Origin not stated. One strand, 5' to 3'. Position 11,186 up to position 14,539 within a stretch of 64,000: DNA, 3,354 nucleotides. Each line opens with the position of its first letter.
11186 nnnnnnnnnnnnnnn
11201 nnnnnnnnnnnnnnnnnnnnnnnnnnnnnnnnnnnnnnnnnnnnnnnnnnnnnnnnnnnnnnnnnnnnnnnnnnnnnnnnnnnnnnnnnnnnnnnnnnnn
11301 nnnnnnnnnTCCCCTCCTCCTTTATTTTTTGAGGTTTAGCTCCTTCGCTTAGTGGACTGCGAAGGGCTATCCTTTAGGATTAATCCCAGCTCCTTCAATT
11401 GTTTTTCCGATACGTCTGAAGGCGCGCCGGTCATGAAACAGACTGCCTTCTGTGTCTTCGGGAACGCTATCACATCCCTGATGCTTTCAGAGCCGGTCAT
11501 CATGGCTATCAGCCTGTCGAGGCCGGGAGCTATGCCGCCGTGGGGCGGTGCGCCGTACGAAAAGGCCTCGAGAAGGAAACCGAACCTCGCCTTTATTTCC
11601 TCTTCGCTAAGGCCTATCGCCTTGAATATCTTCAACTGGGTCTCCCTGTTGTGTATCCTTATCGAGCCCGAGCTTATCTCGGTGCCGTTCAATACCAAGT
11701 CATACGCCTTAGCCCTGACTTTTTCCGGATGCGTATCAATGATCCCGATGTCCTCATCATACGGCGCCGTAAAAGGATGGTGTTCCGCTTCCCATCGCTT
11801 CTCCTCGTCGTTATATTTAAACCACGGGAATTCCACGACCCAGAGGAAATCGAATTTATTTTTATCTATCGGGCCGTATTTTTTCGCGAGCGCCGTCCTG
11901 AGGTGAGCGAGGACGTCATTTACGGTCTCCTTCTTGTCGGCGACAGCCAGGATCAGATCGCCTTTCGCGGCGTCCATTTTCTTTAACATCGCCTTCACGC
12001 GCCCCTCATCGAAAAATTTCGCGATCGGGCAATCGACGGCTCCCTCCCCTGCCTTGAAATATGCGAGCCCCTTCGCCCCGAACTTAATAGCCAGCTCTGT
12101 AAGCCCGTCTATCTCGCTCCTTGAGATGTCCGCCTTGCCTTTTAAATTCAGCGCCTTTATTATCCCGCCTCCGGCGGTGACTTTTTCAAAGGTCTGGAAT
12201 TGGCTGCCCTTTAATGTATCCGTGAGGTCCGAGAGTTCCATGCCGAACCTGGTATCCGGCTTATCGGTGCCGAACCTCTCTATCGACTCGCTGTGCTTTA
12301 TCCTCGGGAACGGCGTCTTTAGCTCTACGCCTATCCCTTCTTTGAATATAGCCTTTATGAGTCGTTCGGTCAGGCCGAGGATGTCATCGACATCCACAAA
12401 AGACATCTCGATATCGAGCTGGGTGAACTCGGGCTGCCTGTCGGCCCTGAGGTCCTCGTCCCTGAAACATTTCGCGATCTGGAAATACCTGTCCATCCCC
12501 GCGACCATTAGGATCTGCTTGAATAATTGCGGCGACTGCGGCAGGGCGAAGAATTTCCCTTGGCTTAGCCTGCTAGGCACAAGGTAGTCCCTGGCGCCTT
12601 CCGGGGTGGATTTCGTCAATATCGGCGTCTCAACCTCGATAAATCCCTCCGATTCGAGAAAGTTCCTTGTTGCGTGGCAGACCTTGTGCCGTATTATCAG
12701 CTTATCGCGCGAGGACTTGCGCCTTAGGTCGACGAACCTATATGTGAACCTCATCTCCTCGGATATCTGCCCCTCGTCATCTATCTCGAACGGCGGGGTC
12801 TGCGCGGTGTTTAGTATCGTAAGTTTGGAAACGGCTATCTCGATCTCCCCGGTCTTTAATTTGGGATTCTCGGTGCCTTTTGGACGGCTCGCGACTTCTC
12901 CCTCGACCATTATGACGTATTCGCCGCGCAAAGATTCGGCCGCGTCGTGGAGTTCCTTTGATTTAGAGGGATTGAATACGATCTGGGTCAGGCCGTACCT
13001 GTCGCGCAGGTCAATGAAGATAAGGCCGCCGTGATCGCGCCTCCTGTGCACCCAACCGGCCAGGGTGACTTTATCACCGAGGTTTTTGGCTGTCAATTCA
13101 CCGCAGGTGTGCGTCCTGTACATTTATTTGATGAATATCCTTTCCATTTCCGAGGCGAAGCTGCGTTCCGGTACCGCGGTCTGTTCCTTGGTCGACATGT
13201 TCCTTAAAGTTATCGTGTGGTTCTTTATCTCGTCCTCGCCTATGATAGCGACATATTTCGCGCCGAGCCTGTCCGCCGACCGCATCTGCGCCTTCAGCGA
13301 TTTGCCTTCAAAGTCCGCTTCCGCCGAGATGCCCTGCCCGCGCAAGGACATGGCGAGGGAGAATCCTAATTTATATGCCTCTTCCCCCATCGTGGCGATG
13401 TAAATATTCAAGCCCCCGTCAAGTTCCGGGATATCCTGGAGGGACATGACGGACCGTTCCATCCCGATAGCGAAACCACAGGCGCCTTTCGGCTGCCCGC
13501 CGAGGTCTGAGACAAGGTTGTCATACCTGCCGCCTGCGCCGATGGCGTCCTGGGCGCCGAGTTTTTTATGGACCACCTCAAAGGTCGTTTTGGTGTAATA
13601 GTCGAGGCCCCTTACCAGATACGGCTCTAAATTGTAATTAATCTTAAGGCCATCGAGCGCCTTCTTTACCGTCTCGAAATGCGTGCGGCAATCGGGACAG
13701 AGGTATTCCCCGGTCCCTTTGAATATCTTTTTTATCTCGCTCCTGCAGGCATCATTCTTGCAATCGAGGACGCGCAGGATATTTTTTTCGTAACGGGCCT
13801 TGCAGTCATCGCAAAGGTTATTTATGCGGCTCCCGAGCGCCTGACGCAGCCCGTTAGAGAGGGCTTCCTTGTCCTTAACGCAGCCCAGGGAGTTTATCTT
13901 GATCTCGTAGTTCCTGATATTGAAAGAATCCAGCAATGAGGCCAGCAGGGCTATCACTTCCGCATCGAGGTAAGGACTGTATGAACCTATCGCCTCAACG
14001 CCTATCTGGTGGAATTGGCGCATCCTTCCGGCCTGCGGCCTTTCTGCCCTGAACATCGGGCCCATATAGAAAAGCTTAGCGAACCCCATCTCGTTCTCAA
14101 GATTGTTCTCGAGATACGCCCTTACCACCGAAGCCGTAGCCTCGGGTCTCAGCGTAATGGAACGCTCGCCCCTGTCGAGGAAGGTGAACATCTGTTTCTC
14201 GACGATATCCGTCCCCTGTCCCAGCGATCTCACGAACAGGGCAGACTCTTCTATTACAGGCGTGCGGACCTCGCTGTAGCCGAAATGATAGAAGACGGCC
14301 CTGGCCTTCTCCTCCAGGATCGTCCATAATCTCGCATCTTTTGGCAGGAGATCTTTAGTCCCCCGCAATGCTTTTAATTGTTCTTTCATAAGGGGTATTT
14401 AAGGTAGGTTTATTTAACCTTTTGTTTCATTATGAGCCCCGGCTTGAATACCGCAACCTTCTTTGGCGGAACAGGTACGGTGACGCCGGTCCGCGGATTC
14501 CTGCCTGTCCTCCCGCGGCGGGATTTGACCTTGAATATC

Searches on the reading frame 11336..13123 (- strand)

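Call 14: search_protein_families(library=ncbifam, max_evalue=0.00001, proteins=[window:11336-13123:-])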
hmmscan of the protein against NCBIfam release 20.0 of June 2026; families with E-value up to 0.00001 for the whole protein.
window:11336-13123:- (595 aa): 15 families
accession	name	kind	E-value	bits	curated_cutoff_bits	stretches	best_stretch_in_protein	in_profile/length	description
NF001750.0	PRK00476.1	equivalog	5.7e-261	867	443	1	1-584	3-587/590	aspartate--tRNA ligase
TIGR00459.1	aspS_bact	equivalog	6.8e-231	767.7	373.85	1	2-580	2-580/586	aspartate--tRNA ligase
NF009460.0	PRK12820.1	equivalog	1.9e-195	651.1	1379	1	6-582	25-616/723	bifunctional aspartyl-tRNA synthetase/aspartyl/glutamyl-tRNA amidotransferase subunit C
NF003483.0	PRK05159.1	equivalog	2.5e-78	263.9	353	2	1-294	2-302/438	aspartate--tRNA(Asn) ligase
TIGR00458.1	aspS_nondisc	equivalog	1.1e-74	252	368.4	2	13-262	9-252/428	aspartate--tRNA(Asn) ligase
NF001756.1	PRK00484.1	subfamily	8e-48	163.3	468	2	12-285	47-322/488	lysine--tRNA ligase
TIGR00499.1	lysS_bact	equivalog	4.4e-46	157.5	427.6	2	11-262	48-292/496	lysine--tRNA ligase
NF003037.0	PRK03932.1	equivalog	5.3e-45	154.2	414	2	11-262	11-261/451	asparagine--tRNA ligase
TIGR00457.1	asnS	equivalog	4.9e-44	150.9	342.6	2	12-262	12-263/455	asparagine--tRNA ligase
NF002821.0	PRK02983.1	equivalog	4.3e-40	137.6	742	2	3-258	646-894/1102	bifunctional lysylphosphatidylglycerol synthetase/lysine--tRNA ligase LysX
NF009101.0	PRK12445.1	subfamily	4.2e-32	111.3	1026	2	18-266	67-308/505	lysine--tRNA ligase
TIGR00462.1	genX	equivalog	4.1e-22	79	286.9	1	144-292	3-150/304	EF-P lysine aminoacylase EpmA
NF006828.0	PRK09350.1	equivalog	6.5e-20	71.6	264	2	138-261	12-140/325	elongation factor P--(R)-beta-lysine ligase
NF005052.0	PRK06462.1-1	equivalog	5.5e-17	61.9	368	1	117-262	26-172/353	asparagine synthetase A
NF005054.0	PRK06462.1-4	equivalog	6.8e-16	58.2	309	1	129-288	12-193/318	asparagine synthetase A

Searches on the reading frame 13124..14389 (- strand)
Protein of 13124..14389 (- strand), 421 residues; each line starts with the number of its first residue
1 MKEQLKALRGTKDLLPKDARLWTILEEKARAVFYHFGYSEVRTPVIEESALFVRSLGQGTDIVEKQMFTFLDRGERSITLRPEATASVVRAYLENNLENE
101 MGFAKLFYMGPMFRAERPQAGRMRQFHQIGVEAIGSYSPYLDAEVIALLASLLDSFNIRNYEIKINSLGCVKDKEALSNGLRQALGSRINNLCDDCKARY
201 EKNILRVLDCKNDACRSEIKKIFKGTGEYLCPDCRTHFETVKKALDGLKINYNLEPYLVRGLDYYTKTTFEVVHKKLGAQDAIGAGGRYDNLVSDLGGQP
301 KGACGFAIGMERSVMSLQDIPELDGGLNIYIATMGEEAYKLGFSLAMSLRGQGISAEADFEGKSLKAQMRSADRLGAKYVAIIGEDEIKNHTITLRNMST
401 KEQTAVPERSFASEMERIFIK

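Call 14: search_protein_families(library=ncbifam, max_evalue=0.00001, proteins=[window:13124-14389:-])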
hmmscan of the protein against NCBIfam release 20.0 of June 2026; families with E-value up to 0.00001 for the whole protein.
window:13124-14389:- (421 aa): 24 families
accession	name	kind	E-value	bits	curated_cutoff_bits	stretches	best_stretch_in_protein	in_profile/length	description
TIGR00442.1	hisS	equivalog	1.5e-140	468.8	286.75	1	7-407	2-405/406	histidine--tRNA ligase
TIGR00443.1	hisZ_biosyn_reg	equivalog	6.3e-52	176.6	271.65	1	12-314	1-309/314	ATP phosphoribosyltransferase regulatory subunit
NF009085.0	PRK12420.1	equivalog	5.6e-49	167.6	540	1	4-408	3-419/426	histidine--tRNA ligase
NF008941.0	PRK12292.2-4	equivalog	4.5e-38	131.2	447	1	10-354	12-358/393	ATP phosphoribosyltransferase regulatory subunit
NF008940.0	PRK12292.2-3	equivalog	1.5e-34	119.5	450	1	9-387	7-395/404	ATP phosphoribosyltransferase regulatory subunit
NF008942.0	PRK12292.2-5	equivalog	1.3e-33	116.2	643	1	9-412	13-424/434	ATP phosphoribosyltransferase regulatory subunit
NF008953.0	PRK12295.1-6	equivalog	5.3e-31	107.9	384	2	25-168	15-151/384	ATP phosphoribosyltransferase regulatory subunit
NF008936.0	PRK12292.1-3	equivalog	3.6e-25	88.6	492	1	9-167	9-163/406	ATP phosphoribosyltransferase regulatory subunit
NF008945.0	PRK12292.3-3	equivalog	5.2e-22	78.5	409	1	10-320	5-306/368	ATP phosphoribosyltransferase regulatory subunit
NF008939.0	PRK12292.2-1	equivalog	1.5e-21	76.6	335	1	5-319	3-320/391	ATP phosphoribosyltransferase regulatory subunit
NF008938.0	PRK12292.1-6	equivalog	2e-21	76.3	833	1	9-320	10-327/420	ATP phosphoribosyltransferase regulatory subunit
NF008950.0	PRK12295.1-3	equivalog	2.7e-18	66.5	492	1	26-171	17-154/387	ATP phosphoribosyltransferase regulatory subunit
NF009086.0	PRK12421.1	equivalog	3.9e-17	62.2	318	1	10-319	12-329/389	ATP phosphoribosyltransferase regulatory subunit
NF008935.0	PRK12292.1-1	equivalog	6.3e-17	61.6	350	1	12-320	11-319/382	ATP phosphoribosyltransferase regulatory subunit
NF008943.0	PRK12292.3-1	equivalog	1.8e-15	56.9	690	1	9-160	28-171/403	ATP phosphoribosyltransferase regulatory subunit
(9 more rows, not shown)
